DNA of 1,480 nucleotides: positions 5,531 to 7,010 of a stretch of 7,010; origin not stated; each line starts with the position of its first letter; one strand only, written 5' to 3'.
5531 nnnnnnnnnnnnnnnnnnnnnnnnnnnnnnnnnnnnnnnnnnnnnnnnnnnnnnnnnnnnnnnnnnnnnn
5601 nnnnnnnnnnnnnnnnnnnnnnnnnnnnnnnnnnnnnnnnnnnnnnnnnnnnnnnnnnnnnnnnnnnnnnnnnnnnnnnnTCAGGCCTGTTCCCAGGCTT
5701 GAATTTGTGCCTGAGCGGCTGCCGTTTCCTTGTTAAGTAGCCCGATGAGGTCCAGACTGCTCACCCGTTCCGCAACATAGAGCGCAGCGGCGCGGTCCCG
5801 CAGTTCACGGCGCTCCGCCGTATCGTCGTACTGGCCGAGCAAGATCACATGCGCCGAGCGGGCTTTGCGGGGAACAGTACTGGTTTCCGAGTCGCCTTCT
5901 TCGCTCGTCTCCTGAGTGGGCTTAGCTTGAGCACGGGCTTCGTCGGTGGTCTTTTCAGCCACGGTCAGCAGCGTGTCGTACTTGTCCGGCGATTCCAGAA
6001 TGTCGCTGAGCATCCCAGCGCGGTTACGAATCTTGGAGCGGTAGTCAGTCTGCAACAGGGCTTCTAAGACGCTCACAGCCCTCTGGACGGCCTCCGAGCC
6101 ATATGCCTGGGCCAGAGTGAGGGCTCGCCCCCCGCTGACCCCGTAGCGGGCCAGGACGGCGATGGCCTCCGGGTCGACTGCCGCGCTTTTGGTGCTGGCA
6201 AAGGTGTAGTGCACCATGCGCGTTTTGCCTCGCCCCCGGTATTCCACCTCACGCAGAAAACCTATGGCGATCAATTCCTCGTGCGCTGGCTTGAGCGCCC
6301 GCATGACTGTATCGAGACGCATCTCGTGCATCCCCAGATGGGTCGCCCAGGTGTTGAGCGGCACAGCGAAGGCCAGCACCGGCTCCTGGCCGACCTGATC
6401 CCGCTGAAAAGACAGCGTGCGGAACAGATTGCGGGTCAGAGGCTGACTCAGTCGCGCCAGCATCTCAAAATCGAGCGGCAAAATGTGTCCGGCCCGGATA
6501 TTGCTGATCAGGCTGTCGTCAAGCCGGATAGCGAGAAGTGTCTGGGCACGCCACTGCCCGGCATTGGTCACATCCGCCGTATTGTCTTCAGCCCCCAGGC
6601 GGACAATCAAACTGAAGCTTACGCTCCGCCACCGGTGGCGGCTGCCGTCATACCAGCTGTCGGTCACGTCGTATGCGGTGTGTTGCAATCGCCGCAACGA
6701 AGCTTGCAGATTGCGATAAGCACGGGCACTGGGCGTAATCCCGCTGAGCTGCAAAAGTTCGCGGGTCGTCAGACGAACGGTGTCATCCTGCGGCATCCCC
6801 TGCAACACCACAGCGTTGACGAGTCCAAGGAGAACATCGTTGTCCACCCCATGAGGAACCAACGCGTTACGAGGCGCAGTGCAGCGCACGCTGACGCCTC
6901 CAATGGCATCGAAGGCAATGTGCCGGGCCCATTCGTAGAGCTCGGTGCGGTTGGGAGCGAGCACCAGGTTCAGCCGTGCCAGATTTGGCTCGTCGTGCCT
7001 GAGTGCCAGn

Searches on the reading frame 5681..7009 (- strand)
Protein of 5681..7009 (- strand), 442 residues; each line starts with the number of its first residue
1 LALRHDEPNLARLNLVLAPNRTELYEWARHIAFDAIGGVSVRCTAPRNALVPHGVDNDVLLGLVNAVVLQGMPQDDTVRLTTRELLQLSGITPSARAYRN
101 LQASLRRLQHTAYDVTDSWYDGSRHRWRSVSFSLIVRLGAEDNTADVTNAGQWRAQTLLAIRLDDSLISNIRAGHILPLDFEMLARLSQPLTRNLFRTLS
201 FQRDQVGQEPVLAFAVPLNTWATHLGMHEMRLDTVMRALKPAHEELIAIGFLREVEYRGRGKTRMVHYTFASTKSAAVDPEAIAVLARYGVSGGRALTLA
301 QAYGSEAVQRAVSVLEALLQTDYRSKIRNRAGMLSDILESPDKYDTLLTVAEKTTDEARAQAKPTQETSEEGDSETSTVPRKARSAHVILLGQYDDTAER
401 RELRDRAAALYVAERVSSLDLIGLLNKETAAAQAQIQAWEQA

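Call 10: search_protein_families(library=ncbifam, proteins=[window:5681-7009:-], max_evalue=0.01)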
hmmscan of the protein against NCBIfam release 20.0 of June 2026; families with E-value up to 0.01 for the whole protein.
window:5681-7009:- (442 aa): 0 families

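Call 88: predict_structure(alignment_id=A3)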
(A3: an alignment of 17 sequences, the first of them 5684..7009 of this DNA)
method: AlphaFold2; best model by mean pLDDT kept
length: 442 residues; sequences in the alignment: 17
mean_pLDDT: 71.4   pTM: 0.58
mean pLDDT of the five models: 71.4, 69.9, 69.8, 68.7, 66.2
residues with pLDDT >= 90: 25; 70-90: 258; 50-70: 100; < 50: 59
segments of 3 or more residues with pLDDT < 50: 1-16, 141-155, 274-276, 356-359, 361-377
pLDDT, mean of each block of 10 residues (from residue 1): 29 44 63 57 70 73 77 77 80 78 80 64 61 63 39 57 77 66 76 76 62 77 70 86 90 91 85 58 73 67 80 86 84 88 86 56 37 43 83 80 90 86 85 90 84
secondary structure, 60 per line:
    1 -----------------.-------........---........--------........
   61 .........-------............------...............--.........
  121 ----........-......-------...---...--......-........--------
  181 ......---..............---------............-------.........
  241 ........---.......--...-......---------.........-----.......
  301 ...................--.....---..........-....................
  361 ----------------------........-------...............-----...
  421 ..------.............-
elements in order: E26-33 E37-44 H54-69 E77-81 H82-88 H95-109 E112-120 E125-132 E134-139 E158-163 H165-172 H181-186 H190-203 E213-217 H218-224 H232-248 E252-258 E265-270 H280-288 H294-319 H322-326 H330-339 H341-360 H383-390 H398-412 H418-422 H429-441

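Call 90: fold_search(model_id=the predicted structure, library=pdb)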
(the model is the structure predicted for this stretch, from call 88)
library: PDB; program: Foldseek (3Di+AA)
matches with E <= 10: 248; with E <= 0.001: 3
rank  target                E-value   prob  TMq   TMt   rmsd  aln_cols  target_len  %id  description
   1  5tbf_A                1.0e-08  1.00  0.41  0.61   7.8       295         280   14  Crystal structure of SeMet derivatives of domain2 and domain 3 of RctB (released 2017-04-12)
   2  5ubf_A                1.5e-08  1.00  0.38  0.56   8.9       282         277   14  Crystal structure of the RctB domains 2-3, RctB-155-483 (released 2017-01-11)
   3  5tbf_B                6.6e-08  1.00  0.41  0.62   7.6       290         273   14  Crystal structure of SeMet derivatives of domain2 and domain 3 of RctB (released 2017-04-12)
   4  3pu9_A                1.7e-01  0.20  0.09  0.15  17.2       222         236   13  Crystal structure of serine/threonine phosphatase Sphaerobacter thermophilus DSM 20745 (released 2010-12-22)
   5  5mqh                  2.1e-01  0.14  0.11  0.18  21.2       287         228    9  Structure of the Phosphatase Domain of the Cell Fate Determinant SpoIIE from Bacillus subtilis in a crystal form without (released 2017-05-31)
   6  3key                  3.8e-01  0.51  0.15  0.34  12.8       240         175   10  Crystal structure of S. cerevisiae Stn1 C-terminal (released 2009-12-22)
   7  8ofb                  4.0e-01  0.04  0.08  0.05  21.2       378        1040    9  Crystal Structure of T. maritima reverse gyrase with a minimal latch, hexagonal form (released 2023-04-26)
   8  5ucg_E                4.4e-01  0.12  0.09  0.11  17.5       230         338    9  Structure of the PP2C Phosphatase Domain and a Fragment of the Regulatory Domain of the Cell Fate Determinant SpoIIE f (released 2017-05-31)
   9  7tve_F                4.4e-01  0.10  0.12  0.18  18.6       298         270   10  ATP and DNA bound SMC5/6 core complex (released 2022-06-22)
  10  4rcl_A                4.9e-01  0.10  0.09  0.14  16.5       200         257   14  Structure of EspG3 chaperone from the type VII (ESX-3) secretion system, space group P43212 (released 2015-09-16)
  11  6h01_B                4.9e-01  0.06  0.06  0.11  20.4       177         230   11  Crystal structure of a domain-swapped dark-state sfGFP containing the unnatural amino acid ortho-nitrobenzyl-tyrosine  (released 2019-04-24)
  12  9gmb_D                5.1e-01  0.11  0.14  0.18  22.9       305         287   13  MukEF in complex with the phage protein gp5.9 (released 2025-03-26)
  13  5xkl                  5.4e-01  0.11  0.10  0.14  17.7       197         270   11  Crystal structure of Rv0289/EspG3 from the ESX-3 type VII secretion system of M. tuberculosis (released 2018-05-16)
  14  9gc3_A                5.6e-01  0.28  0.15  0.12  16.6       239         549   10  yeast TFIIIC TauB subcomplex bound to a tRNA gene (released 2024-11-27)
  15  1uly                  5.9e-01  0.16  0.12  0.21  16.2       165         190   14  Crystal structure analysis of the ArsR homologue DNA-binding protein from P. horikoshii OT3 (released 2004-10-19)
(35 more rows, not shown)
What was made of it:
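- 5681..7010 (-): repA (DR_A0369 in strain R1), an RPA-family replication initiator. The first 14 nt of the gene lie beyond the window. The AlphaFold model best matches RctB domains 2-3 at E 1e-8 (calls 88, 90).
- Closest known: Vibrio cholerae chromosome 2 ori2-inc regulatory iterons and the RctB initiator. Same: Its initiator has central domains that are the best structural match of this RepA (call 90).
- The RepA model resembles RctB domains 2-3 (E 1e-8, call 90).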
